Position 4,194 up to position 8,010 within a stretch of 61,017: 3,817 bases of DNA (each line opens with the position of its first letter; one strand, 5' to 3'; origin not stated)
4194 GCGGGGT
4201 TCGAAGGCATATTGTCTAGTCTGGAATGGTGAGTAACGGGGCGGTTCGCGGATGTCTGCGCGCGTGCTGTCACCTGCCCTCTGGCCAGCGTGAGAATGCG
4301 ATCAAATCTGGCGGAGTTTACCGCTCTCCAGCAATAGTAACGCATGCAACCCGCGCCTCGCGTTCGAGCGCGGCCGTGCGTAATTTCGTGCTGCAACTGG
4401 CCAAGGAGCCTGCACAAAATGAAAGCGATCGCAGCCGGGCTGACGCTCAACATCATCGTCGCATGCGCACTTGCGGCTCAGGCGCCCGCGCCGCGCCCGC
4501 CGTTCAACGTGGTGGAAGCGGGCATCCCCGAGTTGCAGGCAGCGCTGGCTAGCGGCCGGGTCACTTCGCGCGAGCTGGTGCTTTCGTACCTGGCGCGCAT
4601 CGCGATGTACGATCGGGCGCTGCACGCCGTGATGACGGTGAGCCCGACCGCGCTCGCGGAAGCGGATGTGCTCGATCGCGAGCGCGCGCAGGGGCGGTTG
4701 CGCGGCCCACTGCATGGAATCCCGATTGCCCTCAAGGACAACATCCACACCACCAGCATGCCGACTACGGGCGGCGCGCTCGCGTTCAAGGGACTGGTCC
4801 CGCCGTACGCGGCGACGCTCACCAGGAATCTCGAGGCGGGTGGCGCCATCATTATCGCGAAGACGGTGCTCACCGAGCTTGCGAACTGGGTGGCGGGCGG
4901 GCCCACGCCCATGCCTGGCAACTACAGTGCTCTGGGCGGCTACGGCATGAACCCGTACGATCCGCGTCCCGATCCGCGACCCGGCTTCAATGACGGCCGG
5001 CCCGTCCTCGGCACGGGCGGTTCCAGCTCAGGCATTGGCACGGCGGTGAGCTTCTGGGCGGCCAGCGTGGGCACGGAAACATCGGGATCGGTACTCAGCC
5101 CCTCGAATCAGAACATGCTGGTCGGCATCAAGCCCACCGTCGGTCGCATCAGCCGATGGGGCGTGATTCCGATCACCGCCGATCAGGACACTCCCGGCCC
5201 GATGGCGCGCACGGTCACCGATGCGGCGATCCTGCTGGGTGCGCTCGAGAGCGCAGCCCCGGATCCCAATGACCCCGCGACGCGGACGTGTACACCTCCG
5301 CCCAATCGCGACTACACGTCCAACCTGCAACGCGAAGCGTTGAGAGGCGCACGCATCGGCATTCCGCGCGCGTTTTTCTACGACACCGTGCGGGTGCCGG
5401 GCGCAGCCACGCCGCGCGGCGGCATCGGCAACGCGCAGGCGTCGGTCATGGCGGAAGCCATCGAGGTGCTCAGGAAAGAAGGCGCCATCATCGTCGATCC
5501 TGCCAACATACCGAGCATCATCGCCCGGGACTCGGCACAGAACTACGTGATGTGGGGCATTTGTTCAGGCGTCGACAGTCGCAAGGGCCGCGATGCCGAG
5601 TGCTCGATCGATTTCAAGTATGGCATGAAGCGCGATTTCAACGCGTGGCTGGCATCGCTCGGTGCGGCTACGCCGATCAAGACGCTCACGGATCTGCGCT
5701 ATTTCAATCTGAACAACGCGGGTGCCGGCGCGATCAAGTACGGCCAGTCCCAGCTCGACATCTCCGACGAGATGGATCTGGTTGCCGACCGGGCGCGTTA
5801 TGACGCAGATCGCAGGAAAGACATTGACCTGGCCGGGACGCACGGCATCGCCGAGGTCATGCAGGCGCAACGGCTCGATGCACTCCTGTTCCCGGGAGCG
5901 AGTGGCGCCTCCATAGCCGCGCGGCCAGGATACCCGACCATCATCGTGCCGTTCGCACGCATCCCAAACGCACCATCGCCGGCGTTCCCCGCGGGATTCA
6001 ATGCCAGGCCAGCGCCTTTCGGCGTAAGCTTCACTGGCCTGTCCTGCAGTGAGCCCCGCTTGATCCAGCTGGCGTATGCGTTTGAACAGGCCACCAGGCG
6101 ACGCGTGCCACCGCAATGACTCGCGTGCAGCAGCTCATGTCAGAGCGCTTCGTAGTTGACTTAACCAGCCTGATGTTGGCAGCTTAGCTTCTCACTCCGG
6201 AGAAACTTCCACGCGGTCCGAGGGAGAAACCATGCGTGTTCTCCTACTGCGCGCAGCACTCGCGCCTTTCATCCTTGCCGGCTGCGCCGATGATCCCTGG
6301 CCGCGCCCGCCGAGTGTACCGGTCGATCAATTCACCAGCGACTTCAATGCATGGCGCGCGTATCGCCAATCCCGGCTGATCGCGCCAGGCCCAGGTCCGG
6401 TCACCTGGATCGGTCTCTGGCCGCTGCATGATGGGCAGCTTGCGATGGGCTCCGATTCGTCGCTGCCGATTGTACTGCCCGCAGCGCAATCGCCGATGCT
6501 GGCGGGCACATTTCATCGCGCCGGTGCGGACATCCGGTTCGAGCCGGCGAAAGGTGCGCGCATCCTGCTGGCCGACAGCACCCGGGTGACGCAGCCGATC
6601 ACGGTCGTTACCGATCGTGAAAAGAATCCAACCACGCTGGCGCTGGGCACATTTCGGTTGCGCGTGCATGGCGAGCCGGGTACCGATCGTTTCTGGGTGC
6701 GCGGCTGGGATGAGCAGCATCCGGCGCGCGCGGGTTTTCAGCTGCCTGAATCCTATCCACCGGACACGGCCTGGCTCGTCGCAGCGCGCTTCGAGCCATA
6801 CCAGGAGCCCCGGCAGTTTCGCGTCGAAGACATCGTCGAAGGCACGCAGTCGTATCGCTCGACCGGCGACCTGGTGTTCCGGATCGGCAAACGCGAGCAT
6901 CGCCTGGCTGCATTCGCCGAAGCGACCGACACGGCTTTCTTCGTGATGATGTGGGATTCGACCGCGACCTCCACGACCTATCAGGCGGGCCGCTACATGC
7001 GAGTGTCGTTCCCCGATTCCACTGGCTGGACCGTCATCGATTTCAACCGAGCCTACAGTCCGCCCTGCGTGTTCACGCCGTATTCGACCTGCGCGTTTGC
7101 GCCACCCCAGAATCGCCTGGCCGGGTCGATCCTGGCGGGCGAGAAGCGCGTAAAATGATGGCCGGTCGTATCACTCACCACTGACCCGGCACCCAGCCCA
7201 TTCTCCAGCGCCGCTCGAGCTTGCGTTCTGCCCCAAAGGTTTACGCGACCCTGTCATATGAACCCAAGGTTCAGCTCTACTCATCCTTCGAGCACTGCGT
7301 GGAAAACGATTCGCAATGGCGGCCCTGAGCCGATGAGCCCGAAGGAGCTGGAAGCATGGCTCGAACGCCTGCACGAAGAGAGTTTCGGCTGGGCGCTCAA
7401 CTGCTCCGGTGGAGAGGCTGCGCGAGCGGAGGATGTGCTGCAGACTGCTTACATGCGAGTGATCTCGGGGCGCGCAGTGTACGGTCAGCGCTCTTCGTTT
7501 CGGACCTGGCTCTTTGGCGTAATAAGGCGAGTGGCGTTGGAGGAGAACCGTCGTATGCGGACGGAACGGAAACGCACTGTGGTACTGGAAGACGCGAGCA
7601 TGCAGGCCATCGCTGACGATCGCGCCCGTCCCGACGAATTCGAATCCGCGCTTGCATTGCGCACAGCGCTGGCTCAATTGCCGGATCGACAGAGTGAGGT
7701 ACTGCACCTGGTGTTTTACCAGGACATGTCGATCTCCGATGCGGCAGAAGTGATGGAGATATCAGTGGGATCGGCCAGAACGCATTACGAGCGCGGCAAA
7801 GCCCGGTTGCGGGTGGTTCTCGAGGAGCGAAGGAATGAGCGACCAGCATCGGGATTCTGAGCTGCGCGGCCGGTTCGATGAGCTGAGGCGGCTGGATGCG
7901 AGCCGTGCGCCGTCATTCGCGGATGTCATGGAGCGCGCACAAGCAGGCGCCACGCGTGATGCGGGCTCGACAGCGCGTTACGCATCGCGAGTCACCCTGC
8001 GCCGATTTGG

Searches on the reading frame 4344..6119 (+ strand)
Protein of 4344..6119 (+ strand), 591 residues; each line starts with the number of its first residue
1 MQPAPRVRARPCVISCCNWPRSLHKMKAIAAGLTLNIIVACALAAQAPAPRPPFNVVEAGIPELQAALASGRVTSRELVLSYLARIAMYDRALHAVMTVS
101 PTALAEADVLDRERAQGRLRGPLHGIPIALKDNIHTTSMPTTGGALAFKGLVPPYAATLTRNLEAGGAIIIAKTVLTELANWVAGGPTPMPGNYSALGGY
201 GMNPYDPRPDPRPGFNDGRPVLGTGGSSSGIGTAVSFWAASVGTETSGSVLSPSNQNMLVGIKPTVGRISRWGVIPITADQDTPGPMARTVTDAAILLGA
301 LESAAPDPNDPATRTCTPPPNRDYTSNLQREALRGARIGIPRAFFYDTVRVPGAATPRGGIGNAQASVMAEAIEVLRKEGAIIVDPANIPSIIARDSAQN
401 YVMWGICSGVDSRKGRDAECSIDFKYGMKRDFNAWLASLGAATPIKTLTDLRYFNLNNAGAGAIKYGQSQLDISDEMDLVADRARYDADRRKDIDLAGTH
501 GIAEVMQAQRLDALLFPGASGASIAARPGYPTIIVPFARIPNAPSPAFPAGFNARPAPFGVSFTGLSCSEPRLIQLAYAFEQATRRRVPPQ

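Call 45: search_protein_families(library=pfam, proteins=[window:4344-6119:+], max_evalue=0.001)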
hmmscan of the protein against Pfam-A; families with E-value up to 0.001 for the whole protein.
window:4344-6119:+ (591 aa): 1 family
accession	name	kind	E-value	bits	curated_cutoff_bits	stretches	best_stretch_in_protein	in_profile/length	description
PF01425.27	Amidase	-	9.5e-60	203.3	27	1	77-389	1-277/445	Amidase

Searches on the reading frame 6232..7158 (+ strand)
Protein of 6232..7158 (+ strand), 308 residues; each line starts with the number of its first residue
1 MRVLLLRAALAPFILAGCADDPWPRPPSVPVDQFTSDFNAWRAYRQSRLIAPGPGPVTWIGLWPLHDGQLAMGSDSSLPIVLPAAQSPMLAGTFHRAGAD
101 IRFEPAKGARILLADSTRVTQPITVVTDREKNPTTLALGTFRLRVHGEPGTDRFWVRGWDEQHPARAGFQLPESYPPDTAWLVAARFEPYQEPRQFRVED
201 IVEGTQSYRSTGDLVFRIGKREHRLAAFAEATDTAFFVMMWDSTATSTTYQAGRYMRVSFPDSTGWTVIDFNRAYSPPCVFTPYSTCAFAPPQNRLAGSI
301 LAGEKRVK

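Call 45: search_protein_families(library=pfam, proteins=[window:6232-7158:+], max_evalue=0.001)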
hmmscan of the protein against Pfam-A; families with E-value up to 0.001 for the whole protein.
window:6232-7158:+ (308 aa): 1 family
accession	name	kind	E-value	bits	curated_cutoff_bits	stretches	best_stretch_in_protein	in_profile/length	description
PF07920.16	DUF1684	-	7.2e-38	130.4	25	1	169-305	3-139/139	Protein of unknown function (DUF1684)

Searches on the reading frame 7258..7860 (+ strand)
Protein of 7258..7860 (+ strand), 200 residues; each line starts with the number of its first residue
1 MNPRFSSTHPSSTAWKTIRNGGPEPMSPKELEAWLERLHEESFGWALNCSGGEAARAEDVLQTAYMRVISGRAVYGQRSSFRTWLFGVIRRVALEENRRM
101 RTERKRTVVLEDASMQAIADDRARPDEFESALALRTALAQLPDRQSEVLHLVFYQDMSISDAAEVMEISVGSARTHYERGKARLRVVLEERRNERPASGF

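Call 45: search_protein_families(library=pfam, proteins=[window:7258-7860:+], max_evalue=0.001)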
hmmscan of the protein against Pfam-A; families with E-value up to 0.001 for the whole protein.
window:7258-7860:+ (200 aa): 4 families
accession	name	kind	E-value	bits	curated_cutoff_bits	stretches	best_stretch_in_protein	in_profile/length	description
PF08281.18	Sigma70_r4_2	-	1.1e-13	51.1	25.7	1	132-184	2-54/54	Sigma-70, region 4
PF04545.22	Sigma70_r4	-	7.9e-11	41.7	24.1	1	137-185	1-49/50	Sigma-70, region 4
PF04542.20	Sigma70_r2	-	1.7e-08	34.6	24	1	44-99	11-67/71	Sigma-70 region 2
PF07638.17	Sigma70_ECF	-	0.00019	21.8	21.1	1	62-178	54-173/185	ECF sigma factor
